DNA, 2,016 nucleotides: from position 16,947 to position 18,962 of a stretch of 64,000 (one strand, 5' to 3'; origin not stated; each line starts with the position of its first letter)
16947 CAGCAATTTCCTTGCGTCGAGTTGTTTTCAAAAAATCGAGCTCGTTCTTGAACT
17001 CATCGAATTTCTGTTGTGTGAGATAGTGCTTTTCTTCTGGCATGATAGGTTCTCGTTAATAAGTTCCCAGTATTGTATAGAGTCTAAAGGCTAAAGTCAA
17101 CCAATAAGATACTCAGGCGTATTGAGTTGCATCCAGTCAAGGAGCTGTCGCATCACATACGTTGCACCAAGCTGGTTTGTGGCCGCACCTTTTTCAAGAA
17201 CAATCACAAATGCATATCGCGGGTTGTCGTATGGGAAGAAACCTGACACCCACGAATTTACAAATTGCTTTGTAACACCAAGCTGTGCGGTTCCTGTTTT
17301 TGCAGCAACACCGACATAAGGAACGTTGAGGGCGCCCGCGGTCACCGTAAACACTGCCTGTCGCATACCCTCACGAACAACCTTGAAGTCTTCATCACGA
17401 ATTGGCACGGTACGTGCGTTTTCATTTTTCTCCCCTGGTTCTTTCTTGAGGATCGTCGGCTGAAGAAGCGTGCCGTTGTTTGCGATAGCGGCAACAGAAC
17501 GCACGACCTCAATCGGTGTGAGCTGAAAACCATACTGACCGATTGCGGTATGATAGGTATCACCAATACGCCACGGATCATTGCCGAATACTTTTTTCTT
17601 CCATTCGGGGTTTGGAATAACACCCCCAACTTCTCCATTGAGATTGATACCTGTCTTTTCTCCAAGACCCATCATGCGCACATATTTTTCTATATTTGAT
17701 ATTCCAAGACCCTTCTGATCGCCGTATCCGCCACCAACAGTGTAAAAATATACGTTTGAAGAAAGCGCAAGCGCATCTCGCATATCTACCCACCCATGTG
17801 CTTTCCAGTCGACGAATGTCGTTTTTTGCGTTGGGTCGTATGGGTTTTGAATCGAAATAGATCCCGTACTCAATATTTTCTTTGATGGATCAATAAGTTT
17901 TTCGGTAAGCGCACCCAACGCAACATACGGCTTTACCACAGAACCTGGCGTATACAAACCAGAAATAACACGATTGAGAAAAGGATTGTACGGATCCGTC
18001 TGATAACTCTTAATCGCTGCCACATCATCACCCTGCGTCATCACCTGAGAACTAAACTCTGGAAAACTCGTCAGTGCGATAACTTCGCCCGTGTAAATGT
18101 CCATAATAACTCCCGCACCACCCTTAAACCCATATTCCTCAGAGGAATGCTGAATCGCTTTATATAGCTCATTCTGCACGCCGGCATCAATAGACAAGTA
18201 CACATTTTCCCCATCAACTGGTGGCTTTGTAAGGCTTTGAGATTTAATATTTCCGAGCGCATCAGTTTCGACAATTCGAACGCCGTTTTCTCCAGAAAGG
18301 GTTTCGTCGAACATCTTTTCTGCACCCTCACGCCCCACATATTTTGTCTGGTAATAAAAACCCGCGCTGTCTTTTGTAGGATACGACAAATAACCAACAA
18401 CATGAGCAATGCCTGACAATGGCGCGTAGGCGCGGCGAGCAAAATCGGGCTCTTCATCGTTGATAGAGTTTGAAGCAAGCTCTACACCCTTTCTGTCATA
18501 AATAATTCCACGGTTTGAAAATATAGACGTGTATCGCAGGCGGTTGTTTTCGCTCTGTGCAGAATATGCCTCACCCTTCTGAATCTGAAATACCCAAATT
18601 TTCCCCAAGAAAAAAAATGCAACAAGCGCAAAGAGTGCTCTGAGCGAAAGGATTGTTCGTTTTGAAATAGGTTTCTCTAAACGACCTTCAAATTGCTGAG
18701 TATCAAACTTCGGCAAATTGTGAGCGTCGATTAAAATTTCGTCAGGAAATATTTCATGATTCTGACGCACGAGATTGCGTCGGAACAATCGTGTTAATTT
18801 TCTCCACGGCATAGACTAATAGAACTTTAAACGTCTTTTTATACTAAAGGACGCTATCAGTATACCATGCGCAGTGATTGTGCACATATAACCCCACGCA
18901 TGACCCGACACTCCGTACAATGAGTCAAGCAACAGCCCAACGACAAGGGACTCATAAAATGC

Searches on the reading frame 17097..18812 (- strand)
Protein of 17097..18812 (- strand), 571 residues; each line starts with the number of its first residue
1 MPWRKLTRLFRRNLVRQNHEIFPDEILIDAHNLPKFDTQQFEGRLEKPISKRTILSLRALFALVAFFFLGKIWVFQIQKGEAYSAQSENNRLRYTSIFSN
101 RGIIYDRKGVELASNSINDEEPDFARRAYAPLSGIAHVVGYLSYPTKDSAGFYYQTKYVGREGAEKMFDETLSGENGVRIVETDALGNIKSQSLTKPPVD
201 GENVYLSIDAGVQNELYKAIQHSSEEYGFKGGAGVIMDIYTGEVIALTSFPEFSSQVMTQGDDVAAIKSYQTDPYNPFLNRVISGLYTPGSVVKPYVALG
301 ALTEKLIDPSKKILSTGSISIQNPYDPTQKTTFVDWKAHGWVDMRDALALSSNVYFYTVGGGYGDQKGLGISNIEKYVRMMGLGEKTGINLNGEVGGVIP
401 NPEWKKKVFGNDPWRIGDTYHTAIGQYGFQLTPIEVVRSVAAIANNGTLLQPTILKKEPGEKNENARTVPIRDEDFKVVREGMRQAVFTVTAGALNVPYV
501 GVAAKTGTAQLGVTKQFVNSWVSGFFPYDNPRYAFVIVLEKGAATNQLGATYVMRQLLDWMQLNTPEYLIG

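Call 69: search_protein_families(library=pfam, proteins=[window:17097-18812:-], max_evalue=0.00001)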
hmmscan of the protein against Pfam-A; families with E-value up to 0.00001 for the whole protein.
window:17097-18812:- (571 aa): 2 families
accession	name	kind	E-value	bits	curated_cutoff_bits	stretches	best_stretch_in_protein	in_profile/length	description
PF00905.27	Transpeptidase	-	4.2e-50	171.1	22.1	1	232-557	1-297/299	Penicillin binding protein transpeptidase domain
PF03717.20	PBP_dimer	-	7.4e-13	49.7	24.4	1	126-192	107-178/180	Penicillin-binding Protein dimerisation domain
